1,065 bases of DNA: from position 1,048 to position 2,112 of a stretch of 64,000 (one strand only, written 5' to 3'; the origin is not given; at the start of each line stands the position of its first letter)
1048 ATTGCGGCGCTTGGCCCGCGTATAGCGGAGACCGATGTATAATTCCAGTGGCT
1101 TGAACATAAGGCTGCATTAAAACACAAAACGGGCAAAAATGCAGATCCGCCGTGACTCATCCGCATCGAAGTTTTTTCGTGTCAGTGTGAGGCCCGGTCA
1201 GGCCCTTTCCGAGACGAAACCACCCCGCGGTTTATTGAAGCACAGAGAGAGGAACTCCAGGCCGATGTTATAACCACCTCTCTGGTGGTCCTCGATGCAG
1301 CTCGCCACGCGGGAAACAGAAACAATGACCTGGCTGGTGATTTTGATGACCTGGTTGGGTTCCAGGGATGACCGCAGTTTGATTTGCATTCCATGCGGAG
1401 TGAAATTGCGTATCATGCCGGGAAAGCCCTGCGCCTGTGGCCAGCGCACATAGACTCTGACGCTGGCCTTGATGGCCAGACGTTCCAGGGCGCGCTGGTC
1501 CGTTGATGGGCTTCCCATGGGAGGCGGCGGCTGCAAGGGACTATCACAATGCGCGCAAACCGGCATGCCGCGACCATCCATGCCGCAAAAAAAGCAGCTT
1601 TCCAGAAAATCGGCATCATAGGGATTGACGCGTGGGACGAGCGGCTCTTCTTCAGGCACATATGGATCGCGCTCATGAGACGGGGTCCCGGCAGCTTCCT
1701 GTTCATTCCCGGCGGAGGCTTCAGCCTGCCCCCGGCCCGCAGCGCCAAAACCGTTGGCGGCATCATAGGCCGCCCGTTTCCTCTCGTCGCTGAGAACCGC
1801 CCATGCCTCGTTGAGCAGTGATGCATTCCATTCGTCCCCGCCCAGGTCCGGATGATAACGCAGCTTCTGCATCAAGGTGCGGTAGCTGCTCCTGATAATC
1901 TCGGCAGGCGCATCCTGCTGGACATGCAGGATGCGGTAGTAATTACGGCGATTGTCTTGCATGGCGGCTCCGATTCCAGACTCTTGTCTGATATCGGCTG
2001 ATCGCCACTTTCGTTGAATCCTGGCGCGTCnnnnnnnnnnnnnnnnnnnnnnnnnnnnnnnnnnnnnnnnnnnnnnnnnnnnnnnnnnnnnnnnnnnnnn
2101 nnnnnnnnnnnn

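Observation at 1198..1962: DnaJ-type J domain fused to a PilZ c-di-GMP-binding domain via a CxxC…CxxC segment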

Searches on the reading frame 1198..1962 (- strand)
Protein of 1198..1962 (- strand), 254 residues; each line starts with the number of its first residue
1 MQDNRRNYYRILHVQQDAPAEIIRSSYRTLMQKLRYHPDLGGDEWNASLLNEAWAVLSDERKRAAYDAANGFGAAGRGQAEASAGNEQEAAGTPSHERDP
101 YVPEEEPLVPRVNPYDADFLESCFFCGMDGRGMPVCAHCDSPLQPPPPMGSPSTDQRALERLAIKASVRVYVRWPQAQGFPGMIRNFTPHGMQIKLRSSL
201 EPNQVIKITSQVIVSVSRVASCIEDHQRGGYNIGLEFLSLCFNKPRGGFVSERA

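Call 3: search_protein_families(library=pfam, proteins=[window:1198-1962:-], max_evalue=10)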
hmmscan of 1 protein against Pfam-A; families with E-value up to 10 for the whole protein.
window:1198-1962:- (254 aa): 1 family
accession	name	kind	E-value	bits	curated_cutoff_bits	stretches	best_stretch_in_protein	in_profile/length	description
PF00226.36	DnaJ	-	8.1e-13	48.7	27.8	1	7-67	1-63/63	DnaJ domain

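Call 4: search_protein_families(library=ncbifam, proteins=[window:1198-1962:-], max_evalue=10)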
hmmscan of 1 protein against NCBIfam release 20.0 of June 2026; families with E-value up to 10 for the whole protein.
window:1198-1962:- (254 aa): 13 families
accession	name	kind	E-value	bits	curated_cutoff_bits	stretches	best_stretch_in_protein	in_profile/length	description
TIGR02349.1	DnaJ_bact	equivalog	1.7e-12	47.4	377.2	1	7-87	1-80/354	molecular chaperone DnaJ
NF008035.0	PRK10767.1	subfamily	2.2e-11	43.4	338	1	5-85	3-82/374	molecular chaperone DnaJ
NF037946.1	terminal_TopJ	equivalog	6e-11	41.6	300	1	4-67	3-67/810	terminal organelle assembly protein TopJ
NF010874.0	PRK14281.1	equivalog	8.7e-11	41.5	619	1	5-93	2-89/397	chaperone protein DnaJ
NF010885.0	PRK14292.1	equivalog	2.5e-10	39.9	585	1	7-76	3-70/371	chaperone protein DnaJ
NF010892.0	PRK14299.1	equivalog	6.8e-09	35.4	392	1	5-76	3-76/291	chaperone protein DnaJ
NF010894.0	PRK14301.1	equivalog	1.5e-08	34.1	548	1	5-81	3-81/373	chaperone protein DnaJ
TIGR03835.1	termin_org_DnaJ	equivalog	8.1e-08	31.1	512.25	1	5-68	1-65/871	terminal organelle assembly protein TopJ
NF007618.0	PRK10266.1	equivalog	8.3e-08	32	403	1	6-68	4-67/306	curved DNA-binding protein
NF010872.0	PRK14279.1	equivalog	9.9e-07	28.2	556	1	6-85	9-90/394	molecular chaperone DnaJ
NF010871.0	PRK14278.1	equivalog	2.4e-06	26.7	502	1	6-69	3-67/378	molecular chaperone DnaJ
NF050028.1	CldAdptActJ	equivalog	0.0062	17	150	1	7-66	3-69/93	cold adaptation protein ActJcold adaptation protein ActJ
NF006948.0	PRK09430.1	equivalog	0.073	12.7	162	1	8-39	202-231/267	co-chaperone DjlA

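Call 5: find_homologous_proteins(query=window:1198-1962:-)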
Query window:1198-1962:- (254 aa): 681 proteins with E <= 0.001 among 1254 candidates; the best 120 are listed.
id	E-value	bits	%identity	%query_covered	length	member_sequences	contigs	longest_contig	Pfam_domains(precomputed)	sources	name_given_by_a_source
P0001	2.4e-172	589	100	100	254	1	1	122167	PF00226.37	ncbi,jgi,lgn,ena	-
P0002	3.2e-133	461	81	100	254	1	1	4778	PF00226.37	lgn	-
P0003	1.1e-109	384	69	100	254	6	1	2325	PF00226.37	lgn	-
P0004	3.8e-108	379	67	100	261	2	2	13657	PF00226.37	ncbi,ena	-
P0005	5.3e-86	306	57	100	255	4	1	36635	PF00226.37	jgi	-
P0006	3.1e-83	297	55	100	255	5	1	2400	PF07238.20,PF00226.37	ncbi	-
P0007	1.4e-81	292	56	100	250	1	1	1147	PF00226.37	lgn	-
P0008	3.9e-80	287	53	100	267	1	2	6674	PF00226.37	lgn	-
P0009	9.7e-58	213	46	100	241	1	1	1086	PF07238.20,PF00226.37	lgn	-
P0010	2.3e-51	193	42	99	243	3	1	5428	PF07238.20,PF00226.37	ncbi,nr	ncbi:MAG: DnaJ domain-containing protein [Pseudomonadota bacterium]|nr:DnaJ domain-containing protei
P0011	2.4e-50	189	40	99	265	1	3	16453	PF07238.20,PF00226.37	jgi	jgi:curved DNA-binding protein CbpA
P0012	4.8e-50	188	41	99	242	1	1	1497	PF07238.20,PF00226.37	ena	-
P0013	7.9e-50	188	42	98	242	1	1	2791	PF00226.37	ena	-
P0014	9.2e-50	187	44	99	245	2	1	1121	PF07238.20,PF00226.37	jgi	jgi:curved DNA-binding protein CbpA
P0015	1.8e-49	186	42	99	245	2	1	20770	PF00226.37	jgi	jgi:curved DNA-binding protein CbpA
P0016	3.4e-49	185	43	99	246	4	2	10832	PF00226.37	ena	-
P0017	3.8e-49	185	41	98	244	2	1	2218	PF00226.37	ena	-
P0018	5.0e-49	185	44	98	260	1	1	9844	PF00226.37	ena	-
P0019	8.4e-49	184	41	99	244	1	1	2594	PF07238.20,PF00226.37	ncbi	-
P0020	9.8e-49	184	42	99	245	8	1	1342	PF07238.20,PF00226.37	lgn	-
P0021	1.2e-48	184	42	98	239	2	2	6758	PF00226.37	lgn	-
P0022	1.5e-48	183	40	99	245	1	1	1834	PF07238.20,PF00226.37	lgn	-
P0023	1.6e-48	183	41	99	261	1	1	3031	PF07238.20,PF00226.37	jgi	jgi:curved DNA-binding protein CbpA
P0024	1.7e-48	183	40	100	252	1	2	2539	PF00226.37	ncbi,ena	-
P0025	1.7e-48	183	41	99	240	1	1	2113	PF00226.37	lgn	-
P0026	2.1e-48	183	42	99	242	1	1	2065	PF00226.37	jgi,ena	-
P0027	3.4e-48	182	42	99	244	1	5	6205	PF00226.37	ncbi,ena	-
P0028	4.5e-48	182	41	99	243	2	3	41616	PF00226.37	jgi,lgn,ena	-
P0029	4.6e-48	182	41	98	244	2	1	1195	PF00226.37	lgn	-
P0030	5.5e-48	181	39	99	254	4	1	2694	PF00226.37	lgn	-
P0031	6.6e-48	181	41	98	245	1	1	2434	PF00226.37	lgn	-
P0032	6.6e-48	181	40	99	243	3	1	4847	PF07238.20,PF00226.37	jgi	jgi:curved DNA-binding protein CbpA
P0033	1.1e-47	181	39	100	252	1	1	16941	PF00226.37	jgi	-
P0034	2.2e-47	180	42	98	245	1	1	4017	PF00226.37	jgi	jgi:curved DNA-binding protein CbpA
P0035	2.7e-47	179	42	98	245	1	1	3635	PF00226.37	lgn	-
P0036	3.7e-47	179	42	98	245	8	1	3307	PF00226.37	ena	-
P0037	4.6e-47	178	43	99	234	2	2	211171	PF07238.20,PF00226.37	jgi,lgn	jgi:hypothetical protein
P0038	5.7e-47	178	41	99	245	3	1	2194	PF07238.20,PF00226.37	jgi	-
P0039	6.5e-47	178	40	100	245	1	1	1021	PF00226.37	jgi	jgi:hypothetical protein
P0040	6.7e-47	178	41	99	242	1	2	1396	PF00226.37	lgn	-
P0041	6.8e-47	178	41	98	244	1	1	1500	PF00226.37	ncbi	-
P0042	7.7e-47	178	40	99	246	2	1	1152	PF00226.37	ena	-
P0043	8.8e-47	178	41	98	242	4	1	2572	PF00226.37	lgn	-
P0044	9.9e-47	177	40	99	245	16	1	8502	PF07238.20,PF00226.37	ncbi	ncbi:MAG: J domain-containing protein [Gammaproteobacteria bacterium]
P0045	1.1e-46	177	40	99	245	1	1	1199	PF07238.20,PF00226.37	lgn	-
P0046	1.3e-46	177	39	99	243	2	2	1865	PF07238.20,PF00226.37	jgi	-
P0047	1.4e-46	177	72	25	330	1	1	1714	PF07238.20,PF00226.37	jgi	-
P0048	1.7e-46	177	40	99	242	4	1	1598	PF07238.20,PF00226.37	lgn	-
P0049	1.7e-46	177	41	99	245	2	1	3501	PF00226.37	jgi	-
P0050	1.8e-46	177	40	99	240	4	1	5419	PF07238.20,PF00226.37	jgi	jgi:hypothetical protein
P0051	2.6e-46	176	41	99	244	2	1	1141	PF00226.37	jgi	jgi:curved DNA-binding protein CbpA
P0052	3.1e-46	176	40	100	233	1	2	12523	PF00226.37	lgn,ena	-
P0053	4.6e-46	175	38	99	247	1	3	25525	PF00226.37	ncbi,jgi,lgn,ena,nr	ncbi:MAG: DnaJ domain-containing protein [Gammaproteobacteria bacterium]|nr:DnaJ domain-containing p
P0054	6.0e-46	175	39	99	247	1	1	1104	PF00226.37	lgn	-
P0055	6.1e-46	175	39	98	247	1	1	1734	PF00226.37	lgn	-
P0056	6.3e-46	175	42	99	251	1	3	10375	PF00226.37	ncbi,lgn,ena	-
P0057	7.0e-46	175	41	99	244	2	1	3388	PF00226.37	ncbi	-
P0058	7.1e-46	175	41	98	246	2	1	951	PF00226.37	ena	-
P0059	8.0e-46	174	42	99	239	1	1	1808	PF00226.37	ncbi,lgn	-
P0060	9.1e-46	174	73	25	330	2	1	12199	PF00226.37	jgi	-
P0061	9.6e-46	174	31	98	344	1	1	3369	PF00226.37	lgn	-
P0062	1.0e-45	174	42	100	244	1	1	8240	PF00226.37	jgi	-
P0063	1.2e-45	174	39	98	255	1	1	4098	PF00226.37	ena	-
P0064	1.2e-45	174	43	99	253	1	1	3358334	PF00226.37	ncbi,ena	-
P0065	1.5e-45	174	43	100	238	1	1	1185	PF00226.37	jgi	jgi:hypothetical protein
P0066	1.5e-45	173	41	98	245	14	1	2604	PF00226.37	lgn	-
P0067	1.5e-45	173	40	98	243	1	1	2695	PF00226.37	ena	-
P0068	1.7e-45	173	42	99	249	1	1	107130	PF07238.20,PF00226.37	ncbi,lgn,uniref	ncbi:hypothetical protein MNBD_GAMMA26-1967 [hydrothermal vent metagenome]|uniref:J domain-containin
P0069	1.9e-45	173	39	98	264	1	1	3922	PF07238.20,PF00226.37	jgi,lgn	-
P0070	2.3e-45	173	39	99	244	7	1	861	PF07238.20,PF00226.37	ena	-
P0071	2.4e-45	173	40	99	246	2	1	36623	PF07238.20,PF00226.37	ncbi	-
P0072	2.5e-45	173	39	98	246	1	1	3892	PF00226.37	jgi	jgi:hypothetical protein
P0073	2.5e-45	173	38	99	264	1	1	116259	PF07238.20,PF00226.37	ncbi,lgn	-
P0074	3.1e-45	172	42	99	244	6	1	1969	PF07238.20,PF00226.37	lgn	-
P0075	3.2e-45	172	40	99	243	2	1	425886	PF07238.20,PF00226.37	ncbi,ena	-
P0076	3.4e-45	172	38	98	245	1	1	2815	PF00226.37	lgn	-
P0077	3.4e-45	172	41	99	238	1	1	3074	PF00226.37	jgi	jgi:curved DNA-binding protein CbpA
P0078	3.4e-45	172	39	98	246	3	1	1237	PF00226.37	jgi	jgi:curved DNA-binding protein CbpA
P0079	3.6e-45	172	39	99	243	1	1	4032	PF00226.37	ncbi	-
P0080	3.9e-45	172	40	99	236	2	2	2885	PF07238.20,PF00226.37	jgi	jgi:hypothetical protein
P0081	3.9e-45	172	40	100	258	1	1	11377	PF07238.20,PF00226.37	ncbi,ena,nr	ncbi:MAG TPA: hypothetical protein ENK16_02990 [Chromatiales bacterium]|nr:hypothetical protein [Chr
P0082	4.4e-45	172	41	100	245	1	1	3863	PF07238.20,PF00226.37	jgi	jgi:hypothetical protein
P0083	4.7e-45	172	39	99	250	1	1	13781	PF00226.37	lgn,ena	-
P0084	5.1e-45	172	40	98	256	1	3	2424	PF00226.37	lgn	-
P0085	6.9e-45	171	72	25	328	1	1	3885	PF00226.37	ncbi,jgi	-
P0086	7.0e-45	171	40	100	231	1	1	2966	PF00226.37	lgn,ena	-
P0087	7.7e-45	171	39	100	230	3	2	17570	PF00226.37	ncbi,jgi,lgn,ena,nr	ncbi:MAG: J domain-containing protein [Gammaproteobacteria bacterium]|nr:J domain-containing protein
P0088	8.6e-45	171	39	99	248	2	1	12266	PF00226.37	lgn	-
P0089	9.3e-45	171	40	100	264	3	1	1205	PF00226.37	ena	-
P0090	9.7e-45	171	32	99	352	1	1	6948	PF00226.37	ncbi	-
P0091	1.0e-44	171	39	99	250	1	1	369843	PF00226.37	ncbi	ncbi:MAG: DnaJ domain-containing protein [Gammaproteobacteria bacterium]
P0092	1.0e-44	171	40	98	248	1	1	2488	PF00226.37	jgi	jgi:curved DNA-binding protein CbpA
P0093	1.1e-44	171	39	98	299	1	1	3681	PF00226.37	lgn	-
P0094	1.2e-44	171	39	98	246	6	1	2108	PF07238.20,PF00226.37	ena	-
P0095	1.4e-44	170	39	99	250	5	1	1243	PF07238.20,PF00226.37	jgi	-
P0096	1.4e-44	170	41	98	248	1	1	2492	PF07238.20,PF00226.37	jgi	-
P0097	1.4e-44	170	38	98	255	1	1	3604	PF00226.37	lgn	-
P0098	1.5e-44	170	42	100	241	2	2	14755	PF07238.20,PF00226.37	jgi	jgi:curved DNA-binding protein CbpA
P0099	1.5e-44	170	39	100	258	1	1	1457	PF07238.20,PF00226.37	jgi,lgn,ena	-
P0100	1.5e-44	170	43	100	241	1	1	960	PF07238.20,PF00226.37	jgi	jgi:hypothetical protein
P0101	2.2e-44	170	37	99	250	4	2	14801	PF00226.37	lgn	-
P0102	2.4e-44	170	41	99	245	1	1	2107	PF00226.37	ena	-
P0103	2.8e-44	169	28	98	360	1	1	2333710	PF07238.20,PF00226.37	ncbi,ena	-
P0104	2.9e-44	169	39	98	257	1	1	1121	PF07238.20,PF00226.37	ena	-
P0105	3.0e-44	169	40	98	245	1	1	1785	PF00226.37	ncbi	-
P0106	3.1e-44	169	39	99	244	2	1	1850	PF00226.37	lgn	-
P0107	3.7e-44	169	39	99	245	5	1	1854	PF07238.20,PF00226.37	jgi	jgi:curved DNA-binding protein CbpA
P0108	4.1e-44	169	41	99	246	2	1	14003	PF00226.37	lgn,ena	-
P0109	4.6e-44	169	38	99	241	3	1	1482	PF07238.20,PF00226.37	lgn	-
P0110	4.8e-44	169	41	100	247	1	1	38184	PF00226.37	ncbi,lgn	-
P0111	4.9e-44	169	42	100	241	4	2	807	PF07238.20,PF00226.37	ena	-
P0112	4.9e-44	169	39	100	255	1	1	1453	PF07238.20,PF00226.37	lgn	-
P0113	5.1e-44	168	42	98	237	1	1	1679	PF00226.37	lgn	-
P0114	5.2e-44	168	42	98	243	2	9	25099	PF07238.20,PF00226.37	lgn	-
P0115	6.1e-44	168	41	99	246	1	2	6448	PF07238.20,PF00226.37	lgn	-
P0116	6.5e-44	168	39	99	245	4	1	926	PF00226.37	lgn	-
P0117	7.2e-44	168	40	99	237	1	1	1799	PF00226.37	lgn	-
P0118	9.5e-44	168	40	98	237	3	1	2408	PF00226.37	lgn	-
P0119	9.8e-44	168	39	99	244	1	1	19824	PF07238.20,PF00226.37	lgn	-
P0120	1.0e-43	167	40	99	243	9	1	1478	PF07238.20,PF00226.37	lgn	-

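Call 9: search_protein_families(library=pfam, alignment_id=A1, max_evalue=0.01)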
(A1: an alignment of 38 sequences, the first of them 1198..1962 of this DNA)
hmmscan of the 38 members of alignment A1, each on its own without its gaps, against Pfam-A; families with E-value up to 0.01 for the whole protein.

A. member 1, window:1198-1962:- (254 aa): 1 family
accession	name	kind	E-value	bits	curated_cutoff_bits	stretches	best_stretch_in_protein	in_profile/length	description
PF00226.36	DnaJ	-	8.1e-13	48.7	27.8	1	7-67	1-63/63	DnaJ domain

B. families by the number of members that match (of 38 scanned): 5 families
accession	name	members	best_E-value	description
PF00226.36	DnaJ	38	3.9e-14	DnaJ domain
PF07238.19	PilZ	32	5.6e-08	PilZ domain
PF12773.13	DZR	2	0.00012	Double zinc ribbon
PF19650.4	DUF6153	1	0.0024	Family of unknown function (DUF6153)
PF01529.25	DHHC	1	0.0092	DHHC palmitoyltransferase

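Call 15: find_related_loci(query=A1, collection=genome_contigs, flank=6000)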
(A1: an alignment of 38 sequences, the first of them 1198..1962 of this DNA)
Query A1 (254 aa) in genome_contigs; peptide patterns used: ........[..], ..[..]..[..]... (x = any residue, [..] = any of these).
381 stretches matched a pattern; 303 encode a relative of the query (tblastn E <= 1e-3); the best 80 are kept; 80 distinct loci.
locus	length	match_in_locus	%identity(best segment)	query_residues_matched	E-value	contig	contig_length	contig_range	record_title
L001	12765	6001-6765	55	1-254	2e-89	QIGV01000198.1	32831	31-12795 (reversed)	MAG: Gammaproteobacteria bacterium isolate SZUA-140 Ga0063293_10000642, whole genome shotgun sequence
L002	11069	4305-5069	55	1-254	1e-84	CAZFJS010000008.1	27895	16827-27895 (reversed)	MAG TPA_asm: uncultured Gammaproteobacteria bacterium isolate binchicken_co253_215 genome assembly, contig: NODE_763_len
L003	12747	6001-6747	41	2-254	1e-59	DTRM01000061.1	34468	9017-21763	MAG TPA_asm: Chromatiaceae bacterium isolate UWMA-0025 NODE_242_length_34468_cov_0.577730, whole genome shotgun sequence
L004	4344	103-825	43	4-253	8e-57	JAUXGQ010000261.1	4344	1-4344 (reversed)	MAG: Gammaproteobacteria bacterium isolate CSMAG_2933 CSMAG_2933_k117_1651854_length_4344_cov_12.0000, whole genome shot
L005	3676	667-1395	40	4-254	2e-56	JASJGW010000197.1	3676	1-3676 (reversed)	MAG: Gammaproteobacteria bacterium isolate ChS5.bin.15 ChesSed_k141_1275492, whole genome shotgun sequence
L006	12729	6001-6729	40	4-254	1e-55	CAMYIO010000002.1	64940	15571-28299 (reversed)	MAG: uncultured Ectothiorhodospiraceae bacterium isolate FCS_Gamma_055 genome assembly, contig: scaffold_267, whole geno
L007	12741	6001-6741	39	3-254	2e-53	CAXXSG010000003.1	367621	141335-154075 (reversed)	MAG: Desulfuromonadales bacterium isolate 6016047e-6e17-45bc-a6b3-1d06a646f10b genome assembly, contig: contig_3, whole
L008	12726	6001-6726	40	3-254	9e-53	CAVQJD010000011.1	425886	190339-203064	MAG: uncultured Gammaproteobacteria bacterium isolate MFD09779.bin.2.64 genome assembly, contig: contig_49144, whole gen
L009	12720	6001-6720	41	4-251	6e-53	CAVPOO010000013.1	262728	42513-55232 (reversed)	MAG: uncultured Gammaproteobacteria bacterium isolate MFD09779.bin.2.228 genome assembly, contig: contig_23653, whole ge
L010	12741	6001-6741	36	3-254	4e-52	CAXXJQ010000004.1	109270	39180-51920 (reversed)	MAG: Desulfuromonadales bacterium isolate 9856a9eb-0080-408b-a1e2-7796c5ec94f2 genome assembly, contig: contig_4, whole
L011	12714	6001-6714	38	4-251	7e-52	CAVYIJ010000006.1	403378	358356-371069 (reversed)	MAG: uncultured Halobacteria archaeon isolate MFD03551.bin.2.20 genome assembly, contig: contig_20975, whole genome shot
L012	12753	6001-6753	43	4-254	1e-51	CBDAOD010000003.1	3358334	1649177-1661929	MAG: Vicinamibacterales bacterium isolate 1282e159-6dd2-4713-bfde-212400ec611b genome assembly, contig: contig_3, whole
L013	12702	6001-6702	42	2-254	6e-52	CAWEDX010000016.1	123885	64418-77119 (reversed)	MAG: uncultured Gammaproteobacteria bacterium isolate MFD03804.bin.2.172 genome assembly, contig: contig_96062, whole ge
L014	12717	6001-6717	39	4-254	2e-51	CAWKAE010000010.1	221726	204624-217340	MAG: uncultured Halobacteria archaeon isolate MFD03551.bin.2.47 genome assembly, contig: contig_20690, whole genome shot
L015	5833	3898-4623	41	4-254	2e-51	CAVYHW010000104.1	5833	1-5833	MAG: uncultured Gammaproteobacteria bacterium isolate MFD03551.bin.2.72 genome assembly, contig: contig_90742, whole gen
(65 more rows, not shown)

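Call 16: predict_structure(alignment_id=A1)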
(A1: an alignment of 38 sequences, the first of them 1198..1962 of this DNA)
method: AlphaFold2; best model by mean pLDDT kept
length: 254 residues; sequences in the alignment: 38
mean_pLDDT: 79.8   pTM: 0.51
mean pLDDT of the five models: 79.8, 78.6, 76.8, 76.4, 75.0
residues with pLDDT >= 90: 138; 70-90: 40; 50-70: 36; < 50: 40
segments of 3 or more residues with pLDDT < 50: 1-3, 78-101, 108-111, 250-254
pLDDT, mean of each block of 10 residues (from residue 1): 71 93 94 82 84 96 93 60 41 41 53 65 95 93 84 51 84 97 88 96 97 95 94 96 66 42
secondary structure, 60 per line:
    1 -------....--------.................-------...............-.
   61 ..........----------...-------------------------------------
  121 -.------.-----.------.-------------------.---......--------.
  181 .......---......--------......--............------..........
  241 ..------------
elements in order: H8-11 H20-36 H44-58 H60-70 E166-171 E180-187 E191-196 E205-210 E213-224 E231-242
